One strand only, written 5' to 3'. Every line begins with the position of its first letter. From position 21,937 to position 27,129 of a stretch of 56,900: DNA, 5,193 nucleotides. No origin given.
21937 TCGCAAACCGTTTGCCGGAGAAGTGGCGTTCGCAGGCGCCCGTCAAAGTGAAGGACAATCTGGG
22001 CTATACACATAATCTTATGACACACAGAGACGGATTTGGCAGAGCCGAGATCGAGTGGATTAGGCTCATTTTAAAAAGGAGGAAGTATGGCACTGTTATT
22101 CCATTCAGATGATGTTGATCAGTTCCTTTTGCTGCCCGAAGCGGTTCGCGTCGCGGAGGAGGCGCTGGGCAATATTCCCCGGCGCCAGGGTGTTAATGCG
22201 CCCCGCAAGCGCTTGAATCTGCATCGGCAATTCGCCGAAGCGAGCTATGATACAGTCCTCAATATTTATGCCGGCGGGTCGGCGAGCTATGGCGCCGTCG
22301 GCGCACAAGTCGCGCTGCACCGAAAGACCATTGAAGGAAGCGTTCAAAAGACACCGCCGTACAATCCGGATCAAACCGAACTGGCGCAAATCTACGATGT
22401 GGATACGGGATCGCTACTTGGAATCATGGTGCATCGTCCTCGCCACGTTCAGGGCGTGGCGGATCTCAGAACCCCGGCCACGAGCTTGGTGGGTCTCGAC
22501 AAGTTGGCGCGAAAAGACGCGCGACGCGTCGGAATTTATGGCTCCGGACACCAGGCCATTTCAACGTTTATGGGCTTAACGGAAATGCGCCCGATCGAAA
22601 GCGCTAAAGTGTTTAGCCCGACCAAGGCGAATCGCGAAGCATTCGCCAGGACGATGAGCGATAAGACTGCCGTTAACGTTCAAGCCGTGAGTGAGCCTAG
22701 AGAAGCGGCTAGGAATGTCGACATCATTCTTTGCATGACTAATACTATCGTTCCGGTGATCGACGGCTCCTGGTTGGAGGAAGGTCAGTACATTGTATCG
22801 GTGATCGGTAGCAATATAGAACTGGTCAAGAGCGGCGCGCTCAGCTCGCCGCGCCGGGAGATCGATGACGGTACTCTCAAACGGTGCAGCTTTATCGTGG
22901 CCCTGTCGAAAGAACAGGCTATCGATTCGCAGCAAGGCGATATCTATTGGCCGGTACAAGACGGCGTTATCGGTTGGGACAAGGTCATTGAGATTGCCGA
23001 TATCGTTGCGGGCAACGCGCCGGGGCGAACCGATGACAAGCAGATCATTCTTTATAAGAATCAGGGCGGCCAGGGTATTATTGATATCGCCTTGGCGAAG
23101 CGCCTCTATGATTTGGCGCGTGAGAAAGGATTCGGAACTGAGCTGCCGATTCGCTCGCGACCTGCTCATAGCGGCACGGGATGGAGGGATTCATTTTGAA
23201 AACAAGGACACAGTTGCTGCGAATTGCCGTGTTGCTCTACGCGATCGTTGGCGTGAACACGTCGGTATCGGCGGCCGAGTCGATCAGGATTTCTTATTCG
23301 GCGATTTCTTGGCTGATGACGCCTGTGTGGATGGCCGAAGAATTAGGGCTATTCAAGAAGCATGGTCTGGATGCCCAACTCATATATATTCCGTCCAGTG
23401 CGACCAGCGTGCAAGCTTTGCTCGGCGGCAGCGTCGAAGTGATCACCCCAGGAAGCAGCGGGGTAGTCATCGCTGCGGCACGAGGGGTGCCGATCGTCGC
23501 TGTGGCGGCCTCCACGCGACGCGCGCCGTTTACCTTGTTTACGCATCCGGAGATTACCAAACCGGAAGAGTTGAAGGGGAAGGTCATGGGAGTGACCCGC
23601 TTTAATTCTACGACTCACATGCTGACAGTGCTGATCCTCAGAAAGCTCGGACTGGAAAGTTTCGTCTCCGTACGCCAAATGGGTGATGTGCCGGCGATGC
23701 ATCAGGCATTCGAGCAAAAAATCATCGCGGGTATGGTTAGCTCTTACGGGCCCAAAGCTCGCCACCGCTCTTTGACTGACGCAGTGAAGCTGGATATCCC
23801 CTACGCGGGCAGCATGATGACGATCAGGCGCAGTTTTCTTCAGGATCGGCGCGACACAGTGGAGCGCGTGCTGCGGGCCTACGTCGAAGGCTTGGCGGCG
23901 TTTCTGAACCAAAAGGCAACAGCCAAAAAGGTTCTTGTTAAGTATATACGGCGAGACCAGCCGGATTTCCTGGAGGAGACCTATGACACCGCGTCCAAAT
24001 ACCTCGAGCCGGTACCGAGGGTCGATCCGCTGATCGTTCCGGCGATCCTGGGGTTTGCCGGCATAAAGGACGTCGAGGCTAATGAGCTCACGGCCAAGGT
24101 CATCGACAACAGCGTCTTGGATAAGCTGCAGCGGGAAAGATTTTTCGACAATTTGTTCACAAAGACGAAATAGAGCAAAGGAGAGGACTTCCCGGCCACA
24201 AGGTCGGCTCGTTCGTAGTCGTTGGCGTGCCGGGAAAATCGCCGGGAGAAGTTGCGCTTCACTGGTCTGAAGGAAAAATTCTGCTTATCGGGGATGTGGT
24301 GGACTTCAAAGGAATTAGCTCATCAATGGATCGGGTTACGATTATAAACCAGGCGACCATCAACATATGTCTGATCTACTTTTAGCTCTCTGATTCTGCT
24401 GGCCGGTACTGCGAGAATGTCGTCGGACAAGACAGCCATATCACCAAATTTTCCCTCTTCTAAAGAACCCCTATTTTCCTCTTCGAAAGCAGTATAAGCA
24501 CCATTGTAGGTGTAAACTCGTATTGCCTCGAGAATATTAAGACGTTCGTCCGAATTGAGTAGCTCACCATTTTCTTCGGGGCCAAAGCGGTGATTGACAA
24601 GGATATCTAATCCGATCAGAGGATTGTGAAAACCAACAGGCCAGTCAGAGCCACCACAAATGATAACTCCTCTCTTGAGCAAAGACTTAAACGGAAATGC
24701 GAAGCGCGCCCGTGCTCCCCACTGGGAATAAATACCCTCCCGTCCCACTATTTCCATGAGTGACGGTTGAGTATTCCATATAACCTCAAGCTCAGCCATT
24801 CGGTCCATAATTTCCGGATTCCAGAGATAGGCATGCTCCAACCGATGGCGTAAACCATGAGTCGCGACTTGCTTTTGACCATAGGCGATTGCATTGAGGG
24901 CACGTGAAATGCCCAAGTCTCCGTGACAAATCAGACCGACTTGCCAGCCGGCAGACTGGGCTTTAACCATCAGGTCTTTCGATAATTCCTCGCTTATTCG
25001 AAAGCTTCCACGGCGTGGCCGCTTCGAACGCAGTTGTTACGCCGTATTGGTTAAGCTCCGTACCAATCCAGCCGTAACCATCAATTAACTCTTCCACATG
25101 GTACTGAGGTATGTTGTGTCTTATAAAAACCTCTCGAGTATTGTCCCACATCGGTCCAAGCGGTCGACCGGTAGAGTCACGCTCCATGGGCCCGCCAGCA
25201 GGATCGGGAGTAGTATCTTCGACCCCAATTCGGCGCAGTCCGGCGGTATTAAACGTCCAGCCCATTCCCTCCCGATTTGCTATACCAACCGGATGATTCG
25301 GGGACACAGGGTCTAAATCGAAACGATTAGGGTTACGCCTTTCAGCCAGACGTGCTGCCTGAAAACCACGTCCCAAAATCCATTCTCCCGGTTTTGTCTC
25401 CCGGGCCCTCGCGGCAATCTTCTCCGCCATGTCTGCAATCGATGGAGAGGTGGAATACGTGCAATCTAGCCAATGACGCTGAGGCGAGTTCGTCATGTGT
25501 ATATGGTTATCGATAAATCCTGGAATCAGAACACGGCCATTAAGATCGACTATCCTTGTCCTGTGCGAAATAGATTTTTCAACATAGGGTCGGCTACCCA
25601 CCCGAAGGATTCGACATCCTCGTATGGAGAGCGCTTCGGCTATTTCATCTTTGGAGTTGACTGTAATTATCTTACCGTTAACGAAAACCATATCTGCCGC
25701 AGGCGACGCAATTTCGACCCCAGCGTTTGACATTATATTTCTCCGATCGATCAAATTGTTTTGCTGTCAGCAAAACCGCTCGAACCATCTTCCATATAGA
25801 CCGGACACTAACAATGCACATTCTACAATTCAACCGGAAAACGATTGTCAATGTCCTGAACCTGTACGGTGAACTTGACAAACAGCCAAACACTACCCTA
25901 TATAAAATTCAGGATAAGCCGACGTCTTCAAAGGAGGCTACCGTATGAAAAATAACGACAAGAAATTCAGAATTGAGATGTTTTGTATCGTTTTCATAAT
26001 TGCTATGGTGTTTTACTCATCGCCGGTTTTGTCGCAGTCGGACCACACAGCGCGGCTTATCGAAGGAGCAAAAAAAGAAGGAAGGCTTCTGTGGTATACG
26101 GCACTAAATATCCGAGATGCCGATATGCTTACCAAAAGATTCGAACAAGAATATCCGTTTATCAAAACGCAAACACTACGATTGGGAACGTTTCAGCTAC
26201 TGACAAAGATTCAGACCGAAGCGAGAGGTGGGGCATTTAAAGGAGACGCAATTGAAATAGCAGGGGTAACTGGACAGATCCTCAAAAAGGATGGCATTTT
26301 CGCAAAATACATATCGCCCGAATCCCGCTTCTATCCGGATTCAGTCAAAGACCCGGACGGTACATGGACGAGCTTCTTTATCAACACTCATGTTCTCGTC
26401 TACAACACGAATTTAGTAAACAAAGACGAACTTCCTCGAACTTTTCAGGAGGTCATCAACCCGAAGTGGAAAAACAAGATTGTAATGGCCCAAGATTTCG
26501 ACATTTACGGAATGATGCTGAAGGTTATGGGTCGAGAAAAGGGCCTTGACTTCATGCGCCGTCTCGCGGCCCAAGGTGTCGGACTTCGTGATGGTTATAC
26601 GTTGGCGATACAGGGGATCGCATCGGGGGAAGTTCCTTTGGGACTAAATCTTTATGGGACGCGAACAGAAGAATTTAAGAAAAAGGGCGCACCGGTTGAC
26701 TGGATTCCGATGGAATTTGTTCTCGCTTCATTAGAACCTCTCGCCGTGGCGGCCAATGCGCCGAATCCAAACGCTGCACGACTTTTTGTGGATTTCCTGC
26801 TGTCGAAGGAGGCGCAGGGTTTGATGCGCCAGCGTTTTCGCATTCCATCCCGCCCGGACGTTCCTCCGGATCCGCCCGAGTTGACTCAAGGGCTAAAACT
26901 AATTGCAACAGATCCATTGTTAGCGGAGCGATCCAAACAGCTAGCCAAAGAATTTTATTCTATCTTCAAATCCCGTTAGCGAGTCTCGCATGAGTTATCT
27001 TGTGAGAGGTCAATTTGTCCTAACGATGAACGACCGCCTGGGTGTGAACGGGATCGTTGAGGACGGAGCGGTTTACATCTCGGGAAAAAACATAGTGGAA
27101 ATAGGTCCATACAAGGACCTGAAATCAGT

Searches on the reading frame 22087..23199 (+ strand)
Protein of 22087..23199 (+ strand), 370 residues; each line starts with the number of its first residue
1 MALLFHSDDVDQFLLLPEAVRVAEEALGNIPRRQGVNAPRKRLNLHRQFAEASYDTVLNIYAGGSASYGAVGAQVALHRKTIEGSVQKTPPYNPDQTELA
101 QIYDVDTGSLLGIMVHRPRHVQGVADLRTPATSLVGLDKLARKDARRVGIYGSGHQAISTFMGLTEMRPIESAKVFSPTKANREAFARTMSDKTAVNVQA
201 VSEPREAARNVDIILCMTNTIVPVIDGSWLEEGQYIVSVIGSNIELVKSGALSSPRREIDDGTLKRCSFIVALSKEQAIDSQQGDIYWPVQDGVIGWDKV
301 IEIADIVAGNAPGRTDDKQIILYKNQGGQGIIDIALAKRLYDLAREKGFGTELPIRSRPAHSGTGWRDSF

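Call 85: search_protein_families(library=pfam, proteins=[window:22087-23199:+], max_evalue=0.00001)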
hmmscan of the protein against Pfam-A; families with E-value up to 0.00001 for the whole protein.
window:22087-23199:+ (370 aa): 1 family
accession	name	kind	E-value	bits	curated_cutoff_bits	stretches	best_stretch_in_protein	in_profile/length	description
PF02423.21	OCD_Mu_crystall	-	7.3e-35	120.9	24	1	93-347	82-313/314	Ornithine cyclodeaminase/mu-crystallin family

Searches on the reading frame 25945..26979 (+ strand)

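Call 85: search_protein_families(library=pfam, proteins=[window:25945-26979:+], max_evalue=0.00001)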
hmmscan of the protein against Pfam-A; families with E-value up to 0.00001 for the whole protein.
window:25945-26979:+ (344 aa): 4 families
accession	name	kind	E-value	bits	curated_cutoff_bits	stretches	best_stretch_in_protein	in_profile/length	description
PF13343.11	SBP_bac_6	-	2.2e-18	67.1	24.6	1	113-311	24-226/245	Bacterial extracellular solute-binding protein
PF13416.11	SBP_bac_8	-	1.3e-13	51.8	27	1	63-310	3-269/279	Bacterial extracellular solute-binding protein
PF01547.30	SBP_bac_1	-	9e-13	49.3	26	1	62-291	14-306/307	Bacterial extracellular solute-binding protein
PF13531.11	SBP_bac_11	-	1.1e-11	45.4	25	1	64-296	18-223/227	Bacterial extracellular solute-binding protein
